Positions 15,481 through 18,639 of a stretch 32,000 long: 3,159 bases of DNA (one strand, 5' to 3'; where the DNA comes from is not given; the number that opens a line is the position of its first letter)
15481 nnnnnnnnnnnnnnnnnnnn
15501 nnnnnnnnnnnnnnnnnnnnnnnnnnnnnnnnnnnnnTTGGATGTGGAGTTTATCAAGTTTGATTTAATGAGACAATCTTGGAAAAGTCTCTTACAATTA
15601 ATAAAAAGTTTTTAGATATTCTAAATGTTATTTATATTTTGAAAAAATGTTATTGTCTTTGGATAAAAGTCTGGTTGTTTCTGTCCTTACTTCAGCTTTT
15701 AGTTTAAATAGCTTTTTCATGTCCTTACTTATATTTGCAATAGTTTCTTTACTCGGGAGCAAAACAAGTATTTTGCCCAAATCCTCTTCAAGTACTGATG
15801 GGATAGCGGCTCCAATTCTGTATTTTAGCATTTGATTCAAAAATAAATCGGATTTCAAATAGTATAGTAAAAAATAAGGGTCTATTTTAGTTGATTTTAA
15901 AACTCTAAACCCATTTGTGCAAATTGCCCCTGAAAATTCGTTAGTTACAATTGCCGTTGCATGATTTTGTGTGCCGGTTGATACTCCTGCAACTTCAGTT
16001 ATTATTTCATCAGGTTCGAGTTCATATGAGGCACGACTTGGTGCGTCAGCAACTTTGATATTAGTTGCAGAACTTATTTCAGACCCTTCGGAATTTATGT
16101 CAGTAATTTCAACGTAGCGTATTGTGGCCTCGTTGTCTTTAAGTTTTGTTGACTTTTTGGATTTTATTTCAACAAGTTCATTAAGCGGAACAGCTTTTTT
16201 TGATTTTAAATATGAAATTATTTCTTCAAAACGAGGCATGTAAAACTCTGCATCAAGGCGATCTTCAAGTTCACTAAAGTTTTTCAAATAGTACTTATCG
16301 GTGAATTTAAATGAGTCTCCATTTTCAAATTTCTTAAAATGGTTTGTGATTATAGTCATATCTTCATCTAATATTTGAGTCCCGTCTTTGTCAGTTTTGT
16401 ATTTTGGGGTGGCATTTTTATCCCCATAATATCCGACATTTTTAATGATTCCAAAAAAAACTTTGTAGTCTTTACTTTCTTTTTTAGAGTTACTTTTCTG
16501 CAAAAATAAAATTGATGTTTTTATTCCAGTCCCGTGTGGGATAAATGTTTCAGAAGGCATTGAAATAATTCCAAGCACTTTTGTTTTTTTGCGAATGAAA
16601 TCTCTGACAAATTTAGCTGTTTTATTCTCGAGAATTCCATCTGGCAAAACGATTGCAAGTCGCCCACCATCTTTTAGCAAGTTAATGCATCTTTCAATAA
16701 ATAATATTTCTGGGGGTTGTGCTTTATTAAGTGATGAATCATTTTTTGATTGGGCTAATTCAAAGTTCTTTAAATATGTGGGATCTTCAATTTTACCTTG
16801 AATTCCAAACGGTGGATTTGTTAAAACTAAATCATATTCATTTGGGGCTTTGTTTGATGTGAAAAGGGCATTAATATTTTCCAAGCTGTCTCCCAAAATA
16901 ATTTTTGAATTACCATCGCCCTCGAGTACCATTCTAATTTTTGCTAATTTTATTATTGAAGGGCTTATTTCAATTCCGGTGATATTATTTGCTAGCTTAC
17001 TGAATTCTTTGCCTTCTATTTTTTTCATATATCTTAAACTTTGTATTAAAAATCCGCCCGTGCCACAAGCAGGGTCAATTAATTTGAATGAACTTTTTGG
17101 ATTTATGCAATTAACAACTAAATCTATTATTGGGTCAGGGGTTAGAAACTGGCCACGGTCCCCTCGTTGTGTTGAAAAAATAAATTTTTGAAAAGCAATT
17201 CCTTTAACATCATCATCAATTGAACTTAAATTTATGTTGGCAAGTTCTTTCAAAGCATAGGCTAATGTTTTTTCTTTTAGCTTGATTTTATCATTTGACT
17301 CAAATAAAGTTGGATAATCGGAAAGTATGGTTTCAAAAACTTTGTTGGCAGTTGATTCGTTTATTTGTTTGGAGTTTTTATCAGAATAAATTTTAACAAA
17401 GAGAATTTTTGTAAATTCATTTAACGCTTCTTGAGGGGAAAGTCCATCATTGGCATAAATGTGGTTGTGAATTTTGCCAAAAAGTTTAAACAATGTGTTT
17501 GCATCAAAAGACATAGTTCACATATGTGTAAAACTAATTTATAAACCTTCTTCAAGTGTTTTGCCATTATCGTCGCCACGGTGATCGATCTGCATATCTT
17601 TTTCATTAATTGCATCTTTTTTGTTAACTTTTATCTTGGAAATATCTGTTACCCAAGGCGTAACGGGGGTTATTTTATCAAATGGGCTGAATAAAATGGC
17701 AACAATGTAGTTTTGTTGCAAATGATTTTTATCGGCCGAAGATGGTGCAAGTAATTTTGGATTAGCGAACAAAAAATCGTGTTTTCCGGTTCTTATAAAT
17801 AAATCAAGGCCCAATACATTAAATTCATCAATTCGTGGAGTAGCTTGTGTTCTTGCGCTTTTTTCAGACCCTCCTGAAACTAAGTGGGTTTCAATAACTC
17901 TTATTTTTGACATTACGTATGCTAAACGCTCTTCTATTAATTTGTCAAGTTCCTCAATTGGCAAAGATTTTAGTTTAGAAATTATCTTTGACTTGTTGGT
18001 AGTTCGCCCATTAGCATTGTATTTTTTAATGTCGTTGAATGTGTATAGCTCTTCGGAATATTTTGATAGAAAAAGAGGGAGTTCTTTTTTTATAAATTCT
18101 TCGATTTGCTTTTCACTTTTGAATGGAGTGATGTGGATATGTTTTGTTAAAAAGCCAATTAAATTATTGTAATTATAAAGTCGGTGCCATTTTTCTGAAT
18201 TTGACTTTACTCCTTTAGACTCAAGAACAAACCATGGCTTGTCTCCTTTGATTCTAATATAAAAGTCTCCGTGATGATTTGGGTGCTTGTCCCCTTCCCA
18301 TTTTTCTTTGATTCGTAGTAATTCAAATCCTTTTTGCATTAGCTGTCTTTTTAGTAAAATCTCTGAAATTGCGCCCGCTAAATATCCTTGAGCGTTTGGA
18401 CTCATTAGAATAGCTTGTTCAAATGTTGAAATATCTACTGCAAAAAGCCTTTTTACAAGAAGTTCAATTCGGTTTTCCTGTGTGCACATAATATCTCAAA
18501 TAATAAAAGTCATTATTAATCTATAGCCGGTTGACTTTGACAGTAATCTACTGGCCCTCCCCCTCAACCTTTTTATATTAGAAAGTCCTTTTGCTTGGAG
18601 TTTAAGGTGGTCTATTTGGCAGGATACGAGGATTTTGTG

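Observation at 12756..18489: Lower-GC multi-nuclease island wedged between an iron permease and RuBisCO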

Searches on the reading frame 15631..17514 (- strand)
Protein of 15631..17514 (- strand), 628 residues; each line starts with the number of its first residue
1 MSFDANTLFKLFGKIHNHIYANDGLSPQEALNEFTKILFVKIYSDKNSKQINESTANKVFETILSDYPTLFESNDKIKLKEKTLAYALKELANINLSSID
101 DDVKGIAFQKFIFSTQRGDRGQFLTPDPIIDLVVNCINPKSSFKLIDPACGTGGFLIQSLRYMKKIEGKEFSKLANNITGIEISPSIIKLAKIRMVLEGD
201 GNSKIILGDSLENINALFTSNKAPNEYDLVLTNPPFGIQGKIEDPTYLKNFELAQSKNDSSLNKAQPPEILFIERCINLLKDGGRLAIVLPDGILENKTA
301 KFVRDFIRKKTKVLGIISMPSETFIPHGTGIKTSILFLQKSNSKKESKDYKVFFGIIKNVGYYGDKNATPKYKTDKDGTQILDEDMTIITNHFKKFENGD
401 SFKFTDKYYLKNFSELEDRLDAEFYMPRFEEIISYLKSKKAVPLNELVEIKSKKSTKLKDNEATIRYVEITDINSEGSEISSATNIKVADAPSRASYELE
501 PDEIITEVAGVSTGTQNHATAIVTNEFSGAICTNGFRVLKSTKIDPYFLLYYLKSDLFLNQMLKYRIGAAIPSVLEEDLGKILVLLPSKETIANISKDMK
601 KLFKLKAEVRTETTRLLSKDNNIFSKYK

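Call 3: search_protein_families(library=pfam, proteins=[window:15631-17514:-], max_evalue=0.1)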
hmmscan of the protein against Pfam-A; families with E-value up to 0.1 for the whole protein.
window:15631-17514:- (628 aa): 7 families
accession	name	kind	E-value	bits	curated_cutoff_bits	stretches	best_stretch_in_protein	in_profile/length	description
PF02384.22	N6_Mtase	-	2.1e-40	139.4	20.4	1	113-402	17-281/311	N-6 DNA Methylase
PF07669.17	Eco57I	-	1.3e-14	55.1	25.3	1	176-319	1-165/171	Eco57I restriction-modification methylase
PF13847.12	Methyltransf_31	-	5.7e-08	33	27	1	141-292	3-113/145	Methyltransferase domain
PF01170.24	UPF0020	-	9e-06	26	22.3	1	136-239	23-134/197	RMKL-like, methyltransferase domain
PF20473.4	MmeI_Mtase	-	1.2e-05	25.1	27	1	142-194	20-81/259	MmeI, DNA-methyltransferase domain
PF05175.20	MTS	-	0.0035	17.4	23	1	132-244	22-116/170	Methyltransferase small domain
PF01209.24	Ubie_methyltran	-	0.078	12.7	20.1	0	132-205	38-102/233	ubiE/COQ5 methyltransferase family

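Call 4: search_protein_families(library=padloc, proteins=[window:15631-17514:-], max_evalue=0.1)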
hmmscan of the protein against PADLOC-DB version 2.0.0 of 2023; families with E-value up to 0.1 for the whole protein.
window:15631-17514:- (628 aa): 113 families (the best 25 are shown)
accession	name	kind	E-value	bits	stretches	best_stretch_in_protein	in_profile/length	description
PDLC03318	MTase_II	-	3.2e-69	232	3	219-387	493-677/723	Type II methyltransferase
PDLC03018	MTase_I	-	7e-66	221.1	4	50-167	234-354/749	Type I methyltransferase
PDLC03030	MTase_I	-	1.6e-57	193.4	2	75-358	284-599/670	Type I methyltransferase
PDLC03218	MTase_II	-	1.1e-56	190.5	1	84-374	228-514/532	Type II methyltransferase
PDLC03021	MTase_I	-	8.6e-53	177.8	1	69-456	110-480/491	Type I methyltransferase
PDLC04134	mad2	-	1.2e-49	167.5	1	3-396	136-487/492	mads_2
PDLC03034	MTase_I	-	7e-48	161.4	2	224-392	471-640/672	Type I methyltransferase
PDLC03357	MTase_II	-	1.7e-43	146.9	1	12-378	8-371/620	Type II methyltransferase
PDLC03026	MTase_I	-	3.3e-42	143.3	1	76-353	96-368/487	Type I methyltransferase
PDLC03311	MTase_II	-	2.6e-34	116.7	2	120-345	16-213/464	Type II methyltransferase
PDLC03025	MTase_I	-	3.4e-33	113.2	1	116-349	157-375/569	Type I methyltransferase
PDLC03317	MTase_II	-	1.7e-32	110.7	1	80-561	255-757/831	Type II methyltransferase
PDLC03624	REase_MTase_IIG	-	2.1e-29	100.1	2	84-350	381-655/1271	Type IIG restriction enzyme-methyltransferase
PDLC03023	MTase_I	-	5.4e-29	99.1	2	266-349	573-668/716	Type I methyltransferase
PDLC03031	MTase_I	-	1.1e-25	88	1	75-341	133-404/834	Type I methyltransferase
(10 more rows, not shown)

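Call 5: search_protein_families(library=ncbifam, proteins=[window:15631-17514:-], max_evalue=0.1)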
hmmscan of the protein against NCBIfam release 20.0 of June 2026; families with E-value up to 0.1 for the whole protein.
window:15631-17514:- (628 aa): 14 families
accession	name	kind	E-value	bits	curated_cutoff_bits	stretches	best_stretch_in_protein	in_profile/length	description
NF047738.1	antiphage_MADS2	equivalog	6e-85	285.9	720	1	4-387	173-618/654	methylation-associated defense system DNA methyltransferase MAD2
NF047740.1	antiphage_MADS5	equivalog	3.1e-15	56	400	1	405-606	237-442/461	methylation-associated defense system restriction endonuclease subunit S MAD5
TIGR02987.1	met_A_Alw26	exception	2.6e-14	52.9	353.5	2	130-244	17-129/523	Alw26I/Eco31I/Esp3I family type II restriction adenine-specific DNA-methyltransferase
NF033452.1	BREX_1_MTaseX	exception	4.9e-09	34.6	500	1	225-359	506-633/1210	BREX-1 system adenine-specific DNA-methyltransferase PglX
NF033454.1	BREX_5_MTaseX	exception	7.5e-06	23.8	900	1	225-311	501-580/1404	BREX-5 system adenine-specific DNA-methyltransferase PglX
NF033455.1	BREX_6_MTaseX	exception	1.7e-05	22.5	900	1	225-289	553-608/1319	BREX-6 system adenine-specific DNA-methyltransferase PglX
TIGR03534.1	RF_mod_PrmC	equivalog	0.0012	18.4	199.1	1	129-236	76-166/253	peptide chain release factor N(5)-glutamine methyltransferase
TIGR01177.1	TIGR01177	hypoth_equivalog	0.0019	17.6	316.55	1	113-158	150-199/330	TIGR01177 family methyltransferase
NF011529.0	PRK14968.1-3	equivalog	0.016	14.6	162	1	171-301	52-167/198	putative methyltransferase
NF008748.0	PRK11783.1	equivalog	0.016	13.4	466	0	133-161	184-212/704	bifunctional 23S rRNA (guanine(2069)-N(7))-methyltransferase RlmK/23S rRNA (guanine(2445)-N(2))-methyltransferase RlmL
NF033451.1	BREX_2_MTaseX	equivalog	0.023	12.4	400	1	141-197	223-288/1185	BREX-2 system adenine-specific DNA-methyltransferase PglX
NF001244.0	PRK00216.1-5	equivalog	0.027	13.8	216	1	134-195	41-93/236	bifunctional demethylmenaquinone methyltransferase/2-methoxy-6-polyprenyl-1,4-benzoquinol methylase UbiE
TIGR01934.1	MenG_MenH_UbiE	subfamily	0.033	13.5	158.35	1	133-196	31-83/223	ubiquinone/menaquinone biosynthesis methyltransferase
TIGR01186.1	proV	subfamily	0.034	13.3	326.6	1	273-310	196-233/363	betaine/proline/choline family ABC transporter ATP-binding protein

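Call 6: search_protein_families(library=phrogs, proteins=[window:15631-17514:-], max_evalue=0.1)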
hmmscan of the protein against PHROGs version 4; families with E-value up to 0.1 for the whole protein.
window:15631-17514:- (628 aa): 15 families
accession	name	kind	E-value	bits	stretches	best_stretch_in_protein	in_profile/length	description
phrog_2713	-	unknown function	3.6e-49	169.1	1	48-432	114-453/520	-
phrog_13671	-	other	7.1e-25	88.5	1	37-414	252-615/666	DNA methyltransferase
phrog_9133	-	unknown function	2.6e-21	76.2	1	116-349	730-913/1259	-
phrog_16674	-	other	2.8e-19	69.4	2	81-198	365-493/1364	DNA methyltransferase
phrog_1685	-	unknown function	4.5e-14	51.7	1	115-345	87-284/2278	-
phrog_2668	-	unknown function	1.2e-13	51.5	1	407-604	204-395/554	-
phrog_11801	-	other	2.2e-13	49.3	1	146-345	171-336/2269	DNA methyltransferase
phrog_10089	-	moron, auxiliary metabolic gene and host takeover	7.1e-11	40.5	1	218-349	1741-1860/4647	DarB-like antirestriction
phrog_3820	-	other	4.2e-07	30.3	1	115-340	43-224/255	DNA methyltransferase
phrog_10691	-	unknown function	4.8e-07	27.5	1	273-347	2458-2533/3925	-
phrog_5696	-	unknown function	0.0029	18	1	76-214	78-215/250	-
phrog_799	-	other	0.0066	16.7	1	125-238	217-295/458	DNA methyltransferase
phrog_5172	-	unknown function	0.011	15.5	0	271-328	112-165/377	-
phrog_29705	-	unknown function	0.034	13.2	1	271-342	205-276/780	-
phrog_6263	-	other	0.069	12.8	0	124-237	396-482/548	DNA methyltransferase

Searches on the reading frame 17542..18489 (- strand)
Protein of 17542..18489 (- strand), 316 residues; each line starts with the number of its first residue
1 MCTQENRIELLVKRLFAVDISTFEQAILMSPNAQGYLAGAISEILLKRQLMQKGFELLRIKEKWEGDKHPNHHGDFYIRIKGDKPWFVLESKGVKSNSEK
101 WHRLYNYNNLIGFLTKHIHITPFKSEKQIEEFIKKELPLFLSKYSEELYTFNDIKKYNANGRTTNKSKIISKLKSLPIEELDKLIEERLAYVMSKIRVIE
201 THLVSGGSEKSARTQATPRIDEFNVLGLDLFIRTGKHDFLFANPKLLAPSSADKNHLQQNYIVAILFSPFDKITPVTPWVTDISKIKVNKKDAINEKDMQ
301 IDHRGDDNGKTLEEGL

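Call 3: search_protein_families(library=pfam, proteins=[window:17542-18489:-], max_evalue=0.1)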
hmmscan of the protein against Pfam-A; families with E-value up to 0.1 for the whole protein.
window:17542-18489:- (316 aa): 0 families

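Call 4: search_protein_families(library=padloc, proteins=[window:17542-18489:-], max_evalue=0.1)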
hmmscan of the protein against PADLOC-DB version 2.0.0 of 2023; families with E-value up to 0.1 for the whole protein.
window:17542-18489:- (316 aa): 1 family
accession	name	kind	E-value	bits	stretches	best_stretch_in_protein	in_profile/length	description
PDLC00400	SduA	-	0.024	12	1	37-72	211-246/308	DUF4263 domain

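Call 5: search_protein_families(library=ncbifam, proteins=[window:17542-18489:-], max_evalue=0.1)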
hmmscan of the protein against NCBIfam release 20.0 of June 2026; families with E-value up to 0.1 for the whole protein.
window:17542-18489:- (316 aa): 0 families

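Call 6: search_protein_families(library=phrogs, proteins=[window:17542-18489:-], max_evalue=0.1)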
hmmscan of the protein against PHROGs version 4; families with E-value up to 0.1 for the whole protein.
window:17542-18489:- (316 aa): 2 families
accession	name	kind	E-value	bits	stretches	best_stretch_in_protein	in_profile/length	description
phrog_32990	-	unknown function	0.0016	19.5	1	56-85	7-36/67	-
phrog_3983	-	unknown function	0.0067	17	1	146-197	102-157/165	-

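Call 11: search_solved_structures(query=window:17542-18489:-, max_evalue=10)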
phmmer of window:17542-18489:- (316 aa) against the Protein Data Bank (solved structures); distinct sequences matched with E-value up to 10: 4.
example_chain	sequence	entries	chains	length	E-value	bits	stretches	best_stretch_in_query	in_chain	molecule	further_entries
5tr7_A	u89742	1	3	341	0.091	15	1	107-174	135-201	D-alanyl-D-alanine carboxypeptidase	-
2zou_A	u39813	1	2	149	1.1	11.4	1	52-79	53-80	Spondin-1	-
2zot_A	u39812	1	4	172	1.4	11.1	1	53-79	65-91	Spondin-1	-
3coo_A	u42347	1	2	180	1.5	11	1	53-79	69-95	Spondin-1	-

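Call 21: find_homologous_proteins(query=window:17542-18489:-, max_evalue=0.001)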
Query window:17542-18489:- (316 aa): 749 proteins with E <= 0.001 among 2314 candidates; the best 120 are listed.
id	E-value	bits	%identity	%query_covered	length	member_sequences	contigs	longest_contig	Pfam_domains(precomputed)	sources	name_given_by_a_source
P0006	3.4e-208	708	100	100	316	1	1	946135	-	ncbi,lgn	-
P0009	2.2e-171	587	83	98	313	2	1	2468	-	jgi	jgi:hypothetical protein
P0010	2.4e-120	419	64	97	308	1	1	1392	-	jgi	jgi:hypothetical protein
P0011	1.3e-114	400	60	93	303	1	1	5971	-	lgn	-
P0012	1.1e-113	397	62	95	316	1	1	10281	-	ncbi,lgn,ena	-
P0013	1.7e-112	393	59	97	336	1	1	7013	-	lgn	-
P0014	7.8e-112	391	58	94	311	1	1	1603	-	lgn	-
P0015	5.6e-111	388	60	95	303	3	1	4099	-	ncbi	-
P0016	2.1e-110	387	58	96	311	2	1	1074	-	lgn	-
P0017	4.1e-110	386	61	94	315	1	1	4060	-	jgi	-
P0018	6.4e-110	385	56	96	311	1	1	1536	-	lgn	-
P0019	7.3e-110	385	57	94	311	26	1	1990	-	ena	-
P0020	9.1e-110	384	57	96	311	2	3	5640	-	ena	-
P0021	1.9e-109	383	57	96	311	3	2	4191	-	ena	-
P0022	3.2e-109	383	58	95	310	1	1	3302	-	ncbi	-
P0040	6.8e-93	329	53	92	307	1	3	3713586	-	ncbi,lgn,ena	-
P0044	1.0e-91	325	50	96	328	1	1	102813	-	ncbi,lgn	ncbi:MAG: hypothetical protein ACOYYU_05765 [Chloroflexota bacterium]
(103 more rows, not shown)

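Call 22: find_encoding_contigs(protein=P0012, flank=6000, max_places=2)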
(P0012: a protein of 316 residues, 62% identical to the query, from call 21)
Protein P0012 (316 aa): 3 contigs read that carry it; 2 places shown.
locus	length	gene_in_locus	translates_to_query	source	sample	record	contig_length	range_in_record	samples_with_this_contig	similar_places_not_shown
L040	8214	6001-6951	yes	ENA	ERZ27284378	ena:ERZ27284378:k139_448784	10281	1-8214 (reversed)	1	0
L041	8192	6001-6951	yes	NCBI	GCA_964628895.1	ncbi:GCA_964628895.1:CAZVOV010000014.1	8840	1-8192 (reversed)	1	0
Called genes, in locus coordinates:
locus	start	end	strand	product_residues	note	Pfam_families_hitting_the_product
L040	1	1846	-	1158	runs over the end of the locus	-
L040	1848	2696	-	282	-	-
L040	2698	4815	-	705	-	PF00089:Trypsin (weak), PF13365:Trypsin_2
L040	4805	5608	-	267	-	-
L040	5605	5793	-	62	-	-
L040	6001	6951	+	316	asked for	-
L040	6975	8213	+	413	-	?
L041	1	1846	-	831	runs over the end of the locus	?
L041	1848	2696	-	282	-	-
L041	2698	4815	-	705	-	PF00089:Trypsin (weak), PF13365:Trypsin_2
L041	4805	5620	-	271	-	-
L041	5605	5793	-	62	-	-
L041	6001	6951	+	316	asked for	-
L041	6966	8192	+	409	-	?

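Call 23: find_encoding_contigs(protein=P0040, flank=6000, max_places=2)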
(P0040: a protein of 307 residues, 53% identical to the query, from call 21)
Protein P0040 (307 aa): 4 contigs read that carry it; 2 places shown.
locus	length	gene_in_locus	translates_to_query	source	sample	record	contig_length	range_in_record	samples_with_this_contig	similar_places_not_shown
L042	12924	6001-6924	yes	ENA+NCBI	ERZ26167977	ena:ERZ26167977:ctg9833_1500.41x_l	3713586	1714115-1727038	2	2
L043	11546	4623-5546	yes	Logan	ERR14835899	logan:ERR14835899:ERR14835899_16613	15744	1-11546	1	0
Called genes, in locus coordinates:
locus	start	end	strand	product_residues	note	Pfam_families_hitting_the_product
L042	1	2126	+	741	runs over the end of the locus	PF18962:Por_Secre_tail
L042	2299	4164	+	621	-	PF23952:LRR_EndoS (faint), PF12799:LRR_4 (faint), PF18962:Por_Secre_tail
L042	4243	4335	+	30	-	-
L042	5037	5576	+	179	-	PF05163:DinB, PF12867:DinB_2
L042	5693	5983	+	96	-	-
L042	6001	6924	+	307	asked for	-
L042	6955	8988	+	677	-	PF02384:N6_Mtase, PF01170:UPF0020 (weak), PF20473:MmeI_Mtase (weak), PF07669:Eco57I, PF01420:Methylase_S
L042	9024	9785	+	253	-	PF00165:HTH_AraC (weak), PF12833:HTH_18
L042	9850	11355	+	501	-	PF00144:Beta-lactamase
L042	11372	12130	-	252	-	PF04338:DUF481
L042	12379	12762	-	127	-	PF07681:DoxX (weak), PF13564:DoxX_2 (weak)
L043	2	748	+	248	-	?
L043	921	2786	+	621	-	PF23952:LRR_EndoS (faint), PF12799:LRR_4 (faint), PF18962:Por_Secre_tail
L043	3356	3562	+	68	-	-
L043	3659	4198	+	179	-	PF05163:DinB, PF12867:DinB_2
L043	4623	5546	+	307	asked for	-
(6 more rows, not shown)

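Call 24: find_encoding_contigs(protein=P0044, flank=6000, max_places=2)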
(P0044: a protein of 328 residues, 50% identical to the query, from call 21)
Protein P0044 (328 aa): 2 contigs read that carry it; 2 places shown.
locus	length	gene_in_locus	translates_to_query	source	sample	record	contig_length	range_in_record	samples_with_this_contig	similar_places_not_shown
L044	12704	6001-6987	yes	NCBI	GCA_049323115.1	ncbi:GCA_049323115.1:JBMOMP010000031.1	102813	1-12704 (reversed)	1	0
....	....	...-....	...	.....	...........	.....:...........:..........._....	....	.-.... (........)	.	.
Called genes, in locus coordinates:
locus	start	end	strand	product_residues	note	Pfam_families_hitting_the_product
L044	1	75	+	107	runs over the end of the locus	PF18765:Polbeta, PF01909:NTP_transf_2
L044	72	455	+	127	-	PF05168:HEPN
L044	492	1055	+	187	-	PF00857:Isochorismatase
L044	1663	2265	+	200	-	PF02577:BFN_dom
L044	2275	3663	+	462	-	PF00772:DnaB, PF13481:AAA_25, PF03796:DnaB_C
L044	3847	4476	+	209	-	PF07261:DnaB_2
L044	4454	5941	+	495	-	PF01695:IstB_IS21, PF00308:Bac_DnaA, PF00004:AAA (weak), PF01695:IstB_IS21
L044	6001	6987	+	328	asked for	-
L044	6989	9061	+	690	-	PF02384:N6_Mtase, PF01170:UPF0020 (weak), PF07669:Eco57I, PF01420:Methylase_S (weak)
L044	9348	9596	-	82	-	-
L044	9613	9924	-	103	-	PF14076:DUF4258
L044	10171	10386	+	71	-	-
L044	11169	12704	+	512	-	PF01590:GAF, PF13185:GAF_2, PF13492:GAF_3 (weak), PF15714:SpoVT_C (faint), PF01590:GAF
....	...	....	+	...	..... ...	-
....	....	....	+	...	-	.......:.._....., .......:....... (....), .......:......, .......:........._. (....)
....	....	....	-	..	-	?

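Call 95: find_encoding_contigs(protein=P0009, flank=5000, max_places=3)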
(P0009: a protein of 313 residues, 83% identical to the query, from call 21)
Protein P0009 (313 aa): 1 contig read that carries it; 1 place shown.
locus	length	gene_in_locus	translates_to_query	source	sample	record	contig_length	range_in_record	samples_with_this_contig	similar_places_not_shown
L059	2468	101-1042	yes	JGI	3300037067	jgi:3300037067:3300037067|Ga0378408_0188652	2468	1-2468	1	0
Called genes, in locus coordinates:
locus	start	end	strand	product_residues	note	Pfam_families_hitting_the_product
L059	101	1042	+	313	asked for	-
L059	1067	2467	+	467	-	?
